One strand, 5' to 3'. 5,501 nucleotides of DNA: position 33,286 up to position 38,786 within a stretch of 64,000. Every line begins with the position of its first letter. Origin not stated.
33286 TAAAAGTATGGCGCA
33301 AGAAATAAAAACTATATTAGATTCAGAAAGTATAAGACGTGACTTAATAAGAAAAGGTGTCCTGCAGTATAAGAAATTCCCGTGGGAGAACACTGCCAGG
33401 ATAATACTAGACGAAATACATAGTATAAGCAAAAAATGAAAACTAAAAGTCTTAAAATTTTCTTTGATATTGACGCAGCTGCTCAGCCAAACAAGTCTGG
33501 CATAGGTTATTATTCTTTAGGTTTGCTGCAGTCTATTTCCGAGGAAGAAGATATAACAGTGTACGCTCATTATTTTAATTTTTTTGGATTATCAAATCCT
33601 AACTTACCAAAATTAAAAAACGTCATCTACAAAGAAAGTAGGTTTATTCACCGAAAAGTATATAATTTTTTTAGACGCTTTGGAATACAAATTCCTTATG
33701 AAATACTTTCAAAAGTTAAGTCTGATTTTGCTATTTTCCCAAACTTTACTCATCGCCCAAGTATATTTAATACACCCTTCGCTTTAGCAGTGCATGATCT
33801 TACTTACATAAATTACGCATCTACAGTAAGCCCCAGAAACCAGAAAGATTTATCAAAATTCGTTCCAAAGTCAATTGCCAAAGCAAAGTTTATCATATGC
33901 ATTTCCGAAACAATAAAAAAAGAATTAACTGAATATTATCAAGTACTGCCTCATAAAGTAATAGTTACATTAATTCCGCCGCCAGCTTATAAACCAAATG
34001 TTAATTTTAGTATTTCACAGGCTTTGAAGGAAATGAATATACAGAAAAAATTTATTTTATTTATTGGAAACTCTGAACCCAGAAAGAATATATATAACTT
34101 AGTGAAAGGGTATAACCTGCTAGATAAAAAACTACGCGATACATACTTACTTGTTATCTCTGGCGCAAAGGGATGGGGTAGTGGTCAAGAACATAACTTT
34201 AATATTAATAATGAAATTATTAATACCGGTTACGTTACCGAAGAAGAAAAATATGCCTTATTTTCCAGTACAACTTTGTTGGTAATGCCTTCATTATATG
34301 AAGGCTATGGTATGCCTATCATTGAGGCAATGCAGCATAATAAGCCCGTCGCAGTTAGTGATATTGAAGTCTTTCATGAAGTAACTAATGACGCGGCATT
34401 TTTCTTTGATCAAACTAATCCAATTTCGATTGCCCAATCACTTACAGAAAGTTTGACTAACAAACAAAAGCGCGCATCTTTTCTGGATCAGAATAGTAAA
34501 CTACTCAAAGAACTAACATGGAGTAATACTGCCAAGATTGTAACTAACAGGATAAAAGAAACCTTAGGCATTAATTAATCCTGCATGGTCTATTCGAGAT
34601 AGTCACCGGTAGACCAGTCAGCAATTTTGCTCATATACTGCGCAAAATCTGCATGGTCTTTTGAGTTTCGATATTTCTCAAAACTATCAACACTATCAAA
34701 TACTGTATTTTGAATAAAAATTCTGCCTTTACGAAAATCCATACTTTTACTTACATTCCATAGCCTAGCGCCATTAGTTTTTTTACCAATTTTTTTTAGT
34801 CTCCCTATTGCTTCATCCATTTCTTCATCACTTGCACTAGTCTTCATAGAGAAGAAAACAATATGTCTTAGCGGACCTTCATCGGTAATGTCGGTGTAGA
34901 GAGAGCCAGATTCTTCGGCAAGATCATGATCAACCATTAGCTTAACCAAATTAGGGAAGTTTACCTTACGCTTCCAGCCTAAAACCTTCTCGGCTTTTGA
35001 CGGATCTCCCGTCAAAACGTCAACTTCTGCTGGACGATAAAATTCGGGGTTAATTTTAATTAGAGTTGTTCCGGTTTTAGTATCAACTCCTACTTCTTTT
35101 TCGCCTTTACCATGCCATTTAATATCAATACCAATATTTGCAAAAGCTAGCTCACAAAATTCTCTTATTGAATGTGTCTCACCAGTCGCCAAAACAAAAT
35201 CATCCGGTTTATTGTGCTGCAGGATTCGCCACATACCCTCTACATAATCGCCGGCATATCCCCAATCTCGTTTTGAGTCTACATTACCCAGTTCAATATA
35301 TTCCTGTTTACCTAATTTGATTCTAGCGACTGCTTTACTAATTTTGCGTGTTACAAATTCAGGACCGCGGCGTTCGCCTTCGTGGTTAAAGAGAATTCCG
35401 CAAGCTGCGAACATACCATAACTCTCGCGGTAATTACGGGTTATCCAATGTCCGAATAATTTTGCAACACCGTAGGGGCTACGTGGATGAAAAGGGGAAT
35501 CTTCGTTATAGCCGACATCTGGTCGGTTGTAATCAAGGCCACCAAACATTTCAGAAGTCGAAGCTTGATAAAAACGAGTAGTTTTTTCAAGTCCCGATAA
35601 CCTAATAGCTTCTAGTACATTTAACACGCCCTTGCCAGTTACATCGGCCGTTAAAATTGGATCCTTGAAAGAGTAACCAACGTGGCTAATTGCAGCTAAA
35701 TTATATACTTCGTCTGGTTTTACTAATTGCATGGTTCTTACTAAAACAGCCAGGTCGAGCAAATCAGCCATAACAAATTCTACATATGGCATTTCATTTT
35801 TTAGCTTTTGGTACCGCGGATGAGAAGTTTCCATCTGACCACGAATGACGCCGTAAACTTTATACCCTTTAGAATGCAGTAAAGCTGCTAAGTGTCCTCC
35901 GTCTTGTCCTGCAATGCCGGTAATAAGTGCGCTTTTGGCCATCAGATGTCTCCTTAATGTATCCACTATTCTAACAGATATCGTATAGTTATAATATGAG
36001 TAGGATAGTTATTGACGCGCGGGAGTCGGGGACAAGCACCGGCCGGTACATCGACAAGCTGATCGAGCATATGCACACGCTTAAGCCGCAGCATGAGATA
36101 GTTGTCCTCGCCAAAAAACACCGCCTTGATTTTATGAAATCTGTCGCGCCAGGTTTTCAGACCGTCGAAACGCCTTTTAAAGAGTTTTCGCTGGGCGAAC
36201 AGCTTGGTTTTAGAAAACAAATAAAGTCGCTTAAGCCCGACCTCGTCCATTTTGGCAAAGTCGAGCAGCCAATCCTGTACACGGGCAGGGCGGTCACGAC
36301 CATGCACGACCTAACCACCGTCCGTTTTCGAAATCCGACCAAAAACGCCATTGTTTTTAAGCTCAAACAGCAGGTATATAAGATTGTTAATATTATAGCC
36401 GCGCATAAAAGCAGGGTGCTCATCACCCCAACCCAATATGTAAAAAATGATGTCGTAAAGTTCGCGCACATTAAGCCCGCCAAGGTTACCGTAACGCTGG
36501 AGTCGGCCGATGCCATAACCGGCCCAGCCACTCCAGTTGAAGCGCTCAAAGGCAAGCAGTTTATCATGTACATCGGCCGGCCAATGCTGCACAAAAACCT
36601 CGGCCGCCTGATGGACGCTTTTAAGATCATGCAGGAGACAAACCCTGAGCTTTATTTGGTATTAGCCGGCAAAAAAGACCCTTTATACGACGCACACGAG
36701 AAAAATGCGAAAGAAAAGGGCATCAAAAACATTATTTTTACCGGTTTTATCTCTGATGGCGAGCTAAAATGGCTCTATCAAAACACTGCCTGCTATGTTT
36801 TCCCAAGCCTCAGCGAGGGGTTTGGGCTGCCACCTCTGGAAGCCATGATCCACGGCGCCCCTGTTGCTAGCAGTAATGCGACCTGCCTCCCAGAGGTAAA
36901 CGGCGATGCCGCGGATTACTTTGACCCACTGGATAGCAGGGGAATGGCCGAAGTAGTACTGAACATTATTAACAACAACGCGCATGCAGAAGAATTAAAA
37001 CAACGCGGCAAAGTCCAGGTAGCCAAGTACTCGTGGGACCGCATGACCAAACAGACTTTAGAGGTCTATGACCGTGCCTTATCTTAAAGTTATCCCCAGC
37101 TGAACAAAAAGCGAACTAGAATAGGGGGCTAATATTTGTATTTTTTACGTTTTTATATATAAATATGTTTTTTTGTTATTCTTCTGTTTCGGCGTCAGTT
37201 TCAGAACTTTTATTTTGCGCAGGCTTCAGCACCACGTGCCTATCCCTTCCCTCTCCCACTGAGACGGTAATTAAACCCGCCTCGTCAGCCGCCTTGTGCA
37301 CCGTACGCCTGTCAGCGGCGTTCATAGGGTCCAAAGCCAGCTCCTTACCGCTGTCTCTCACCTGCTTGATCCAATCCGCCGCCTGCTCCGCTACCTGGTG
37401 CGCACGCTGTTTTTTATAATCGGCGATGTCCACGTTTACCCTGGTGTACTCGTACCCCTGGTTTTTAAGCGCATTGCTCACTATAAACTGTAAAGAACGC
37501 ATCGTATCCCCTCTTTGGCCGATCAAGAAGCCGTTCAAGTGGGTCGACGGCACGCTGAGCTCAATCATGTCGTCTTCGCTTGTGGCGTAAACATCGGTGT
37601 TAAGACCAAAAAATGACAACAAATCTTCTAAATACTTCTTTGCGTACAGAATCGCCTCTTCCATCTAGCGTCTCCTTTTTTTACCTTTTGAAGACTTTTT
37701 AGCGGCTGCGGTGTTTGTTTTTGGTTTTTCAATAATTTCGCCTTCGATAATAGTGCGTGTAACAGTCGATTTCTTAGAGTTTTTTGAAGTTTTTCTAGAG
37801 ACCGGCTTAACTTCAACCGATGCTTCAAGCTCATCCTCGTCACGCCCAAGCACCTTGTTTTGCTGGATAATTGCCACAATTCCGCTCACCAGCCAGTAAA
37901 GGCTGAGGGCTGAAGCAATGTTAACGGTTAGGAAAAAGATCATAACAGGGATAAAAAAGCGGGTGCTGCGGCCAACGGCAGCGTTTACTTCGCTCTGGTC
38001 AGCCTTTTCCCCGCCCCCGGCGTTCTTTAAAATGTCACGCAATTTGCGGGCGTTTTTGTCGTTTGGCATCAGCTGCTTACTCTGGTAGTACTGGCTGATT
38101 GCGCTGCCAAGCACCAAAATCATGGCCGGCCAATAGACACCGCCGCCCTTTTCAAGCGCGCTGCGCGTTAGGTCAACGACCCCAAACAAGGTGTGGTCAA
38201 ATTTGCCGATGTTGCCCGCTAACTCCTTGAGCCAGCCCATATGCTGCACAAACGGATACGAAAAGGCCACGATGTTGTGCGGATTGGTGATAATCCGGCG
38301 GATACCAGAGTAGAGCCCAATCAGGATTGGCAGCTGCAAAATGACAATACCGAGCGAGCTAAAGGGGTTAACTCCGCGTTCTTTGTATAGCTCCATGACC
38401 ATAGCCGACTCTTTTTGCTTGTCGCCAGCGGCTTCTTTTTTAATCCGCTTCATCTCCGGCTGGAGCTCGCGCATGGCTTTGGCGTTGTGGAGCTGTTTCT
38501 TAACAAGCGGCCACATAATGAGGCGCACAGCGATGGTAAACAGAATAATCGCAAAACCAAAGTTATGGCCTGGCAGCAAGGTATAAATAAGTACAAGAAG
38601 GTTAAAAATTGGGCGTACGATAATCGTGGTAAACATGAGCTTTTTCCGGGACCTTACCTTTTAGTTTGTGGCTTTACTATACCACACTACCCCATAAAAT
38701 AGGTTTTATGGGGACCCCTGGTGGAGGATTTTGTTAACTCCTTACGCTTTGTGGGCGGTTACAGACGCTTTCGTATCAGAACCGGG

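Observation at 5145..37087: ~32-kb surface-glycan locus with the hallmarks of ABC-transporter-dependent, cap-terminated synthesis plus two WaaL/PglL-like ligases in an organism expected to lack LPS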

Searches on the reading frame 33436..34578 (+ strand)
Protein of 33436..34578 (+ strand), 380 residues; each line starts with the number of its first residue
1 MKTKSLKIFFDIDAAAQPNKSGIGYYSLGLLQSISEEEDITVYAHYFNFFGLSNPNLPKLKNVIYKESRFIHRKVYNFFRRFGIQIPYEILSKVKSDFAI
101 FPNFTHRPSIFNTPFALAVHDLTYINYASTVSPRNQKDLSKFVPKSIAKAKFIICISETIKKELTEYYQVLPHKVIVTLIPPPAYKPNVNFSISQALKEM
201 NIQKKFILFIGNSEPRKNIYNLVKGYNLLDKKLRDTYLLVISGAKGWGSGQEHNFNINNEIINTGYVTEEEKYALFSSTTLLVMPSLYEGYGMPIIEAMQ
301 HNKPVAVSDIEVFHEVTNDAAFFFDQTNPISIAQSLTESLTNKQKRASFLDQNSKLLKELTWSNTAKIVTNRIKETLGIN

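Call 6: search_protein_families(library=pfam, proteins=[window:33436-34578:+])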
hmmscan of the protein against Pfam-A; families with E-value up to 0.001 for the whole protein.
window:33436-34578:+ (380 aa): 3 families
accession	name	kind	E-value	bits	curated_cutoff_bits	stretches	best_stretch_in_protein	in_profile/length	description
PF00534.26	Glycos_transf_1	-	1.4e-25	90.2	26.4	1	203-349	14-165/172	Glycosyl transferases group 1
PF13692.12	Glyco_trans_1_4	-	1.5e-17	64.6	27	1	205-342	2-142/142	Glycosyl transferases group 1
PF20706.3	GT4-conflict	-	1.4e-05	24.7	26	1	147-309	144-312/385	Family 4 Glycosyltransferase in conflict systems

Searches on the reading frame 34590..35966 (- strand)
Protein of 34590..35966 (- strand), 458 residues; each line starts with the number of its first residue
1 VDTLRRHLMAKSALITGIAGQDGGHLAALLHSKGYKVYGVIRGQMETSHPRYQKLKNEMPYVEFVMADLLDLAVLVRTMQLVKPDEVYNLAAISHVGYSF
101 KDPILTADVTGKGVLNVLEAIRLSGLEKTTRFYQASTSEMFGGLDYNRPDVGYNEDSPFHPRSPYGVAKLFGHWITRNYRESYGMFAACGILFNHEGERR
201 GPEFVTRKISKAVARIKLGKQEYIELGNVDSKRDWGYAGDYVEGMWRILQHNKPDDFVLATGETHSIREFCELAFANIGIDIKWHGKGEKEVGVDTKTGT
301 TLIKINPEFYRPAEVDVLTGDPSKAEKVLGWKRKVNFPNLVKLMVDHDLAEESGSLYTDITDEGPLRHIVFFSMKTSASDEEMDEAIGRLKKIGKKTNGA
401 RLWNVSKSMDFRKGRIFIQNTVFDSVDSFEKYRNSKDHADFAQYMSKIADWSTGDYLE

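Call 6: search_protein_families(library=pfam, proteins=[window:34590-35966:-])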
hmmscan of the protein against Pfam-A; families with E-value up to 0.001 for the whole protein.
window:34590-35966:- (458 aa): 4 families
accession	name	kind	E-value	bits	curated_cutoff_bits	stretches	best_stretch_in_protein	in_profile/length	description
PF16363.11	GDP_Man_Dehyd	-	8.3e-132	440.1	27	1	14-344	1-332/332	GDP-mannose 4,6 dehydratase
PF01370.27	Epimerase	-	2.5e-65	220.7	20.9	1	13-259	1-239/240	NAD dependent epimerase/dehydratase family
PF04321.23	RmlD_sub_bind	-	5.1e-09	36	27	1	14-185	4-145/287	RmlD substrate binding domain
PF07876.18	Dabb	-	1.2e-08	35.9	25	1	366-449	1-86/96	Stress responsive A/B Barrel Domain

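Call 27: search_protein_families(library=ncbifam, proteins=[window:34590-35966:-], max_evalue=0.01)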
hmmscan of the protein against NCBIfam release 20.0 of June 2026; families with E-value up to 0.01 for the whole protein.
window:34590-35966:- (458 aa): 15 families
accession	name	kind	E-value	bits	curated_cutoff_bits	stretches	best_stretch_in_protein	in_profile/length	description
TIGR01472.1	gmd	equivalog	1.6e-128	428.7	415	1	11-350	1-340/342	GDP-mannose 4,6-dehydratase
TIGR04180.1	EDH_00030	hypoth_equivalog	2.2e-25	89.3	475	1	14-334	2-295/297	NAD-dependent 4,6-dehydratase LegB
TIGR01181.1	dTDP_gluc_dehyt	equivalog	1.4e-22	80.3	365.1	1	14-277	3-260/321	dTDP-glucose 4,6-dehydratase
TIGR01179.1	galE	equivalog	1.8e-16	59.9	262.3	1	14-197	3-178/332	UDP-glucose 4-epimerase GalE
TIGR02622.1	CDP_4_6_dhtase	equivalog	2.8e-16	59.6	278.45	1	11-183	5-172/352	CDP-glucose 4,6-dehydratase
NF007582.0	PRK10217.1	equivalog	1.2e-13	50.8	698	1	64-352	55-335/355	dTDP-glucose 4,6-dehydratase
NF007490.0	PRK10084.1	subfamily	4.7e-12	45.6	649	1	60-253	51-251/361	dTDP-glucose 4,6-dehydratase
NF011728.1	PRK15181.1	equivalog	2e-08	33.6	760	1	11-239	16-239/348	Vi polysaccharide biosynthesis UDP-N-acetylglucosaminuronic acid C-4 epimerase TviC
TIGR01214.1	rmlD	equivalog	7.8e-07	28.5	224.05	1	14-207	3-162/285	dTDP-4-dehydrorhamnose reductase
NF007956.0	PRK10675.1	subfamily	2e-06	27.2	394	1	13-177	3-161/338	UDP-glucose 4-epimerase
NF043036.1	ErythonDh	equivalog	7.2e-06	25.4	325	1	14-179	4-163/321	D-erythronate dehydrogenase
NF041015.1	UDPsulfquin_syn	equivalog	0.0026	16.8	575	0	47-121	52-130/384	UDP-sulfoquinovose synthase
NF042423.1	oxyalk_red_Shew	equivalog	0.0039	16.3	580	1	10-148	8-130/331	2-alkyl-3-oxoalkanoate reductase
TIGR03466.1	HpnA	hypoth_equivalog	0.0058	15.6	367.65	1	12-129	2-108/327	hopanoid-associated sugar epimerase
NF006598.0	PRK09135.1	equivalog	0.0069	16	288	0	9-76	5-73/249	pteridine reductase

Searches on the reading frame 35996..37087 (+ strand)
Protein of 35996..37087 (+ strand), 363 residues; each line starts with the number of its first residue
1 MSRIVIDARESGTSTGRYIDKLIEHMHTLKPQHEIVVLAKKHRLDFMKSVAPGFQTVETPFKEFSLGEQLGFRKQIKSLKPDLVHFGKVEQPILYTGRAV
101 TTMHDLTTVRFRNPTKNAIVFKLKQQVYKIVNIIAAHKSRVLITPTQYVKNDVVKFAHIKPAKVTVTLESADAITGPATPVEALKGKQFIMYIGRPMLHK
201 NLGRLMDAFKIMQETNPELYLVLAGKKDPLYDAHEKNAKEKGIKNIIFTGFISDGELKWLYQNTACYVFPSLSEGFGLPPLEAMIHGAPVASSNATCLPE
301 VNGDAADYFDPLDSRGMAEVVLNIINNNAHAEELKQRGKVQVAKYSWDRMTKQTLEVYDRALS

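Call 6: search_protein_families(library=pfam, proteins=[window:35996-37087:+])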
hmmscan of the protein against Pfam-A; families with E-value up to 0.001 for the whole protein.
window:35996-37087:+ (363 aa): 4 families
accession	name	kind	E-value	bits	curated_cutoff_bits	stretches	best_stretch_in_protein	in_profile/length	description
PF00534.26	Glycos_transf_1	-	1.4e-27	96.7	26.4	1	185-339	13-170/172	Glycosyl transferases group 1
PF13692.12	Glyco_trans_1_4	-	6.3e-21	75.6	27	1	189-327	3-142/142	Glycosyl transferases group 1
PF13439.12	Glyco_transf_4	-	3.5e-08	34.1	28.5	1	16-166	5-161/170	Glycosyltransferase Family 4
PF20706.3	GT4-conflict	-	2.2e-06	27.3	26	1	160-295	173-313/385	Family 4 Glycosyltransferase in conflict systems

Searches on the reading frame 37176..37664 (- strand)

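Call 8: search_protein_families(library=ncbifam, proteins=[window:37176-37664:-])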
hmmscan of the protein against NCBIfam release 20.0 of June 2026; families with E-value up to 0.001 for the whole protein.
window:37176-37664:- (162 aa): 1 family
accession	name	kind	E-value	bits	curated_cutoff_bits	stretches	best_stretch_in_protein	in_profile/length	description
NF041568.1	Jag_EloR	equivalog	1.3e-26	93.8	145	1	3-147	57-202/203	RNA-binding cell elongation regulator Jag/EloR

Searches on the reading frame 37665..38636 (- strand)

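Call 6: search_protein_families(library=pfam, proteins=[window:37665-38636:-])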
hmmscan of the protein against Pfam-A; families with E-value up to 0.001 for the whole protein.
window:37665-38636:- (323 aa): 1 family
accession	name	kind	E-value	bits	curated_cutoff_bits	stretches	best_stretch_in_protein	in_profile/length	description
PF02096.25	60KD_IMP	-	3.9e-41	141.2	35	1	26-259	1-158/163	60Kd inner membrane protein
